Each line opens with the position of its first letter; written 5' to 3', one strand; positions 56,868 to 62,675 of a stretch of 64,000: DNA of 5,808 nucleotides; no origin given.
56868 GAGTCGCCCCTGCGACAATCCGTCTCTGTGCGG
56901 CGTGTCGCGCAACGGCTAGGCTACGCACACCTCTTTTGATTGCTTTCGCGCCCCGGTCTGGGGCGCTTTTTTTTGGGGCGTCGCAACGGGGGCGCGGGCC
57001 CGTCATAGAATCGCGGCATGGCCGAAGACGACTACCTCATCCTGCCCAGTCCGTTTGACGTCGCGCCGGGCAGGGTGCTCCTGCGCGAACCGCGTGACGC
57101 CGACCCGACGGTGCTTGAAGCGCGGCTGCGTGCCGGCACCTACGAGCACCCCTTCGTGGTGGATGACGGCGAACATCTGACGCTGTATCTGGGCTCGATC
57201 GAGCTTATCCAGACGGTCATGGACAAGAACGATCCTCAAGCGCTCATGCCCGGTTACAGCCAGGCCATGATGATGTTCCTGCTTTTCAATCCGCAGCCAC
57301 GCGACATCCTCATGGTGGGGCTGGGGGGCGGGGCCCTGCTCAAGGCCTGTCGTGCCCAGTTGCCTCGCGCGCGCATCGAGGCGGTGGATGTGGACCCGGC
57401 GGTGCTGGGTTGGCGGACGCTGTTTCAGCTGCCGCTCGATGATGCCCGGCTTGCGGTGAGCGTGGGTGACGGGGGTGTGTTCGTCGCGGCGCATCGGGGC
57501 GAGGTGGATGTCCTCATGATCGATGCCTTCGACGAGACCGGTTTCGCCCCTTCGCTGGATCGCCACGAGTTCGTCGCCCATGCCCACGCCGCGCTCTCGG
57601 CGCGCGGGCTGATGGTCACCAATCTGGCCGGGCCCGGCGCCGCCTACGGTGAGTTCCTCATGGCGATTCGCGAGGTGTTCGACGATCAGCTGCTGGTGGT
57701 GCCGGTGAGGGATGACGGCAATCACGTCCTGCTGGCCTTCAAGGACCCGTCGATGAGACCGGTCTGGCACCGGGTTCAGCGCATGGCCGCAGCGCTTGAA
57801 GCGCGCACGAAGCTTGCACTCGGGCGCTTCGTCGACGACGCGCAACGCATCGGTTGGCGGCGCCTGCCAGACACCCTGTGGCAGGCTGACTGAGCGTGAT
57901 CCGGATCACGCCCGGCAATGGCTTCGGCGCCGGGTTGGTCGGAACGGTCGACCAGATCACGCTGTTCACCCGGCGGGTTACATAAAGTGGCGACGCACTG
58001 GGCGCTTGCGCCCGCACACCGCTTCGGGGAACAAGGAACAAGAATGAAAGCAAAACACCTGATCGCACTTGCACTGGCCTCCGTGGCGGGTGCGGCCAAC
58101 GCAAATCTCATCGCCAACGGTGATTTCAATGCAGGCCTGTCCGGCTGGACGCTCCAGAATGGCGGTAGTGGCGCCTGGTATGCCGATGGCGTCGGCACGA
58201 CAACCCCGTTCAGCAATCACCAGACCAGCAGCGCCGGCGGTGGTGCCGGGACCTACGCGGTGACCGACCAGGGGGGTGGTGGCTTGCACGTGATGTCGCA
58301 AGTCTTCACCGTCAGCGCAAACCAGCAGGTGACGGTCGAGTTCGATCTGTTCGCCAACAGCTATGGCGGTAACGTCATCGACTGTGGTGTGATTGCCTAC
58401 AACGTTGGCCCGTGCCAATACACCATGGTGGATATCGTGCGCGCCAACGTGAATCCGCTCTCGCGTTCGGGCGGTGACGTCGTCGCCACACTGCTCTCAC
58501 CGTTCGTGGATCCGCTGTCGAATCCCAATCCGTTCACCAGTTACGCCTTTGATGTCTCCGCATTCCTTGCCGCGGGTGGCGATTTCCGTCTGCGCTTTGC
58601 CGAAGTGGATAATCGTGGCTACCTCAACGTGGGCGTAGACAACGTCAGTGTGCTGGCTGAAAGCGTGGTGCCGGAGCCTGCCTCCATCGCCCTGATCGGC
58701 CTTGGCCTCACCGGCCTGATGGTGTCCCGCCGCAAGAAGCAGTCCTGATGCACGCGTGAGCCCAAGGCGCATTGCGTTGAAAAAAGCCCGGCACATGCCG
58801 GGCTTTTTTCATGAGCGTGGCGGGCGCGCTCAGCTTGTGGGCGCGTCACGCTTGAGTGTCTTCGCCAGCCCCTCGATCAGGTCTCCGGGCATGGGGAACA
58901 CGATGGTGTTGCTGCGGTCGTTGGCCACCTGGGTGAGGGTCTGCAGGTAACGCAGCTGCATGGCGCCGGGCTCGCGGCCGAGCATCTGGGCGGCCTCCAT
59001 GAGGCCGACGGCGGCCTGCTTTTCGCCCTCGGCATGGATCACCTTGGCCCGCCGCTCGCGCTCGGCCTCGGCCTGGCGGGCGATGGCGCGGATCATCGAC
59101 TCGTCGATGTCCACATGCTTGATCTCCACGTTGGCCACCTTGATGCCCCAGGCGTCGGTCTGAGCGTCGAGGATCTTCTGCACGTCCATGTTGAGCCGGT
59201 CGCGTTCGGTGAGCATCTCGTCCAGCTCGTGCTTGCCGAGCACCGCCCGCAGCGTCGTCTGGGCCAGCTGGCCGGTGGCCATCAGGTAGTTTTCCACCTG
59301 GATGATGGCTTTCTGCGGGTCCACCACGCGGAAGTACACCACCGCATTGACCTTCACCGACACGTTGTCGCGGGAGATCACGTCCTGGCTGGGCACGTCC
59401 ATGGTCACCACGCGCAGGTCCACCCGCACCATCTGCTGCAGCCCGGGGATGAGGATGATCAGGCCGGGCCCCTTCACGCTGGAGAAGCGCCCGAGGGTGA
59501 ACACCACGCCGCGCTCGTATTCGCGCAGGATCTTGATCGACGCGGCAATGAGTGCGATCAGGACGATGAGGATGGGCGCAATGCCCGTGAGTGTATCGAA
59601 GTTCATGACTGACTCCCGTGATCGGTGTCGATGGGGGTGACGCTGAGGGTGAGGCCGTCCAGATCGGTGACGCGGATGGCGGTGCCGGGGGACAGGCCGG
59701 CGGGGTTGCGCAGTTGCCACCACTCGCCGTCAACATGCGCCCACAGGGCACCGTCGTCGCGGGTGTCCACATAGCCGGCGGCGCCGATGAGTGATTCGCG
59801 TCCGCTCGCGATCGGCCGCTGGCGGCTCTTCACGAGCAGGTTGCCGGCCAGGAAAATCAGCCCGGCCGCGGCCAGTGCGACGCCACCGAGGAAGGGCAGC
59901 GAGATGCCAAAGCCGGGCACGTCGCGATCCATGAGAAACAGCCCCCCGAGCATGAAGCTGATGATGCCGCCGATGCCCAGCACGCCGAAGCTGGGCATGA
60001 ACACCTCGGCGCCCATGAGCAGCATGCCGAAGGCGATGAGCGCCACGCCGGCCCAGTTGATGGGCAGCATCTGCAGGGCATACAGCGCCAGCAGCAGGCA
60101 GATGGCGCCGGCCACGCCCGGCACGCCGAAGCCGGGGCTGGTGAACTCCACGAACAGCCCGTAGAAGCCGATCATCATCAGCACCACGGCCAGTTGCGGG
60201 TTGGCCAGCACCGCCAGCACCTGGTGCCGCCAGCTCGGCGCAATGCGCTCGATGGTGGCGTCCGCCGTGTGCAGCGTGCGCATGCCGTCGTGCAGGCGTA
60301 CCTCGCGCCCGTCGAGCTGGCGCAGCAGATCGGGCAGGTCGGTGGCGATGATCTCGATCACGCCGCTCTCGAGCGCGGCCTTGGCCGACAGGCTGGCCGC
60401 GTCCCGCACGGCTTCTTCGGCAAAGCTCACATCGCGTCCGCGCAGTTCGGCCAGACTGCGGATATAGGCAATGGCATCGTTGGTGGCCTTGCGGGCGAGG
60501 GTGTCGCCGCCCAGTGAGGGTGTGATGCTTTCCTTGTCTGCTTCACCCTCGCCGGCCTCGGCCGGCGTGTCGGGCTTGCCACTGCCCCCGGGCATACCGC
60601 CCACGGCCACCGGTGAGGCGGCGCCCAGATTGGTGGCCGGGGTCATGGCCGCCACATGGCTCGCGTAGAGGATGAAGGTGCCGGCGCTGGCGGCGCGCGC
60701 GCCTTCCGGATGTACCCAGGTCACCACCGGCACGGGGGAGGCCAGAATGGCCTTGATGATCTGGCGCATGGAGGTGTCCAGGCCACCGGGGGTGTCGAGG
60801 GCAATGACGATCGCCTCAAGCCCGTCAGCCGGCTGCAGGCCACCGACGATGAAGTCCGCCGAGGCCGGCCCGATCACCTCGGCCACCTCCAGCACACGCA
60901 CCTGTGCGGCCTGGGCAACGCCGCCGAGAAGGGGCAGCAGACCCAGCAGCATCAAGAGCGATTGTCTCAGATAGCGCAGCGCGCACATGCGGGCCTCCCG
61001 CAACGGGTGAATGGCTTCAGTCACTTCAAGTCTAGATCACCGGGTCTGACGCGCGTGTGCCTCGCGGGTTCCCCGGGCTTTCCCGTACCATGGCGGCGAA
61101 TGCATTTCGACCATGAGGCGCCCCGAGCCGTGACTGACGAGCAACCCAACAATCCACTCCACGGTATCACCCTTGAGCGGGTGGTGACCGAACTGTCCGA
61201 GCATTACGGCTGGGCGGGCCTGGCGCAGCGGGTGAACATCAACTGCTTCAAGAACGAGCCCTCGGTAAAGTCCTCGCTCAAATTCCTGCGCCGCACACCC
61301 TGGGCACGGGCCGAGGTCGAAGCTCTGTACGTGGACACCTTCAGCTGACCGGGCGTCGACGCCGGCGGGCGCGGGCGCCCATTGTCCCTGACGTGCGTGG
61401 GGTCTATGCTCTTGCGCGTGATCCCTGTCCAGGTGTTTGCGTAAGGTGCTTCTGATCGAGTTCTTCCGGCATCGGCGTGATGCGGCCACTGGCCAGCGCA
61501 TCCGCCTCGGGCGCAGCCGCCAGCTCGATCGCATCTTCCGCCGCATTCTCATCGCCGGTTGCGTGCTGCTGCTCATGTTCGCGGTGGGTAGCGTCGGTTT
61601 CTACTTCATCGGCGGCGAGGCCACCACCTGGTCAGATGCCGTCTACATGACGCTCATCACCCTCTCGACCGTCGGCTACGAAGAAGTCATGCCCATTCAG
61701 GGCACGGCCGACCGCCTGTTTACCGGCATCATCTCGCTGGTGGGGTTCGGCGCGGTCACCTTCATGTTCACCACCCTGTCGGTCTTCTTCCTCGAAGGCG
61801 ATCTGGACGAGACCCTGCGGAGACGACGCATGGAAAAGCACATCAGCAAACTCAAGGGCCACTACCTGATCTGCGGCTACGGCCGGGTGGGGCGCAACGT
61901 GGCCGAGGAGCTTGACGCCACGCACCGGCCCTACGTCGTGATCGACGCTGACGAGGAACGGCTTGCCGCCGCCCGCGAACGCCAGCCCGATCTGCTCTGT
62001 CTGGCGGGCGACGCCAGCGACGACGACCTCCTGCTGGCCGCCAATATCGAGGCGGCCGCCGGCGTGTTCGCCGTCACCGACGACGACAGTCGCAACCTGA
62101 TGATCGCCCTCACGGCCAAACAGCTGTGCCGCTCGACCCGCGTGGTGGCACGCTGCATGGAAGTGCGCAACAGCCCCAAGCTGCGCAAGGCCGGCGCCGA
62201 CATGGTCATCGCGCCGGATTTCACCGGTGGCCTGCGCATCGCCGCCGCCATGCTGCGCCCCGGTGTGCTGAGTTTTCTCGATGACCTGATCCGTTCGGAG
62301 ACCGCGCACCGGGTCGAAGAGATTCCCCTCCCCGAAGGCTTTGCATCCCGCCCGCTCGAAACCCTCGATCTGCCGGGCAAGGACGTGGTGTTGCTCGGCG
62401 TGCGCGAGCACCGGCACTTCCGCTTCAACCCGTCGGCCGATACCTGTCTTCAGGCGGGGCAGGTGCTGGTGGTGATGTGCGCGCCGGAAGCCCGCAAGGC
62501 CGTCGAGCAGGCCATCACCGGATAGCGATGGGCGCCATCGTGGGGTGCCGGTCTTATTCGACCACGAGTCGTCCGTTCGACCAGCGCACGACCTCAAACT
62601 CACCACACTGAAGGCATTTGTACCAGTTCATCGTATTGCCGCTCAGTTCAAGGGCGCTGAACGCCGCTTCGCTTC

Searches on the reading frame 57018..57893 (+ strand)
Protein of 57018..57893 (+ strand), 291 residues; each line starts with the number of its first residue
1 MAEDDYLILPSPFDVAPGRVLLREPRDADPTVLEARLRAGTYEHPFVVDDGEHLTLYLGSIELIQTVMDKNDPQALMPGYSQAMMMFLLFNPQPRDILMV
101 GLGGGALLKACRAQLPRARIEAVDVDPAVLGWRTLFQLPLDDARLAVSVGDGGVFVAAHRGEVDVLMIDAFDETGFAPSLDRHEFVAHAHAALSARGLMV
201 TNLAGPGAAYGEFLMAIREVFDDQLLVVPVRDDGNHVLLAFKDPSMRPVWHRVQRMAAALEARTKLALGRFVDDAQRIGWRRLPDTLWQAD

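Call 79: search_protein_families(library=pfam, proteins=[window:57018-57893:+], max_evalue=0.00001)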
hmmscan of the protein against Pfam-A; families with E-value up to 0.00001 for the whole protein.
window:57018-57893:+ (291 aa): 1 family
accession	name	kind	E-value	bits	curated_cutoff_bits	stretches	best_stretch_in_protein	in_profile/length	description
PF01564.23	Spermine_synth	-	2.6e-08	34.1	22.9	1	84-201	8-130/186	Spermine/spermidine synthase domain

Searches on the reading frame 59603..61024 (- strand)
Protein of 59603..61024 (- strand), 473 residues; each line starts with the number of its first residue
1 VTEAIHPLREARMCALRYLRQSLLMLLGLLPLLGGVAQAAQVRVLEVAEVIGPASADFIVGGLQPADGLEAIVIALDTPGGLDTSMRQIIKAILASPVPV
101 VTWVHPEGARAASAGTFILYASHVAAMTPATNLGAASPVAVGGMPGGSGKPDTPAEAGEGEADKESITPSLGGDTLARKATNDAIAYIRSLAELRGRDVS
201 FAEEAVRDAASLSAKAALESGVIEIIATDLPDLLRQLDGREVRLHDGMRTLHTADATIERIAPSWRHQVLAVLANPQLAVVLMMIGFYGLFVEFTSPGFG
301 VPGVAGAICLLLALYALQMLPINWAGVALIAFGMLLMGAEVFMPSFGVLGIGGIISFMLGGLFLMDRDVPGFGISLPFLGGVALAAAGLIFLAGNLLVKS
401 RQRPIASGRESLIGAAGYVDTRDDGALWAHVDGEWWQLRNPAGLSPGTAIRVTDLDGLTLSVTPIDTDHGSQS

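Call 79: search_protein_families(library=pfam, proteins=[window:59603-61024:-], max_evalue=0.00001)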
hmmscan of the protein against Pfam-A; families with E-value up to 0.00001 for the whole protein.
window:59603-61024:- (473 aa): 3 families
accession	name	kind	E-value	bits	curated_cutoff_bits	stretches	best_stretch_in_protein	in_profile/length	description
PF24961.1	NfeD_membrane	-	7.1e-28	97.5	26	1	278-391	2-114/119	NfeD integral membrane domain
PF25145.1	NfeD1b_N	-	2.2e-10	40.9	40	1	43-142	3-101/189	NfeD1b, N-terminal domain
PF01957.25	NfeD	-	3.6e-09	37.1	29.1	1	410-464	2-57/57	NfeD-like C-terminal, partner-binding domain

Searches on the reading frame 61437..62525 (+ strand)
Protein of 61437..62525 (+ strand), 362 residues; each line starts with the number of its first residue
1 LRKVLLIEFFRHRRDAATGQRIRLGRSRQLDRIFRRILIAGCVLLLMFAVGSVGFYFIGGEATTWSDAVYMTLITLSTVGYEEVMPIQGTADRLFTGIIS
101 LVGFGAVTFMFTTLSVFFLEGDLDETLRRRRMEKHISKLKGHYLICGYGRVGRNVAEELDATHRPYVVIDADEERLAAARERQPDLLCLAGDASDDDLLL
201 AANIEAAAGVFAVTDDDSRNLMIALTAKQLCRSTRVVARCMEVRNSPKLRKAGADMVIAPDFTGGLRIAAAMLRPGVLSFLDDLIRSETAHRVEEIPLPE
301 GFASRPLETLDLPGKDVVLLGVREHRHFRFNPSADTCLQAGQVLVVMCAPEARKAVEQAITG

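Call 79: search_protein_families(library=pfam, proteins=[window:61437-62525:+], max_evalue=0.00001)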
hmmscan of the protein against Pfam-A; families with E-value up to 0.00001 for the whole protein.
window:61437-62525:+ (362 aa): 3 families
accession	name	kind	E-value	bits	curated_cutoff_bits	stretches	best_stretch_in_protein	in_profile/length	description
PF02254.24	TrkA_N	-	4e-32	111.4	23.8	1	143-260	1-116/116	TrkA-N domain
PF07885.22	Ion_trans_2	-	2.6e-11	43.7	22.5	1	44-118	3-77/79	Ion channel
PF02080.26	TrkA_C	-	3.2e-07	30.6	27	1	295-358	3-68/71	TrkA-C domain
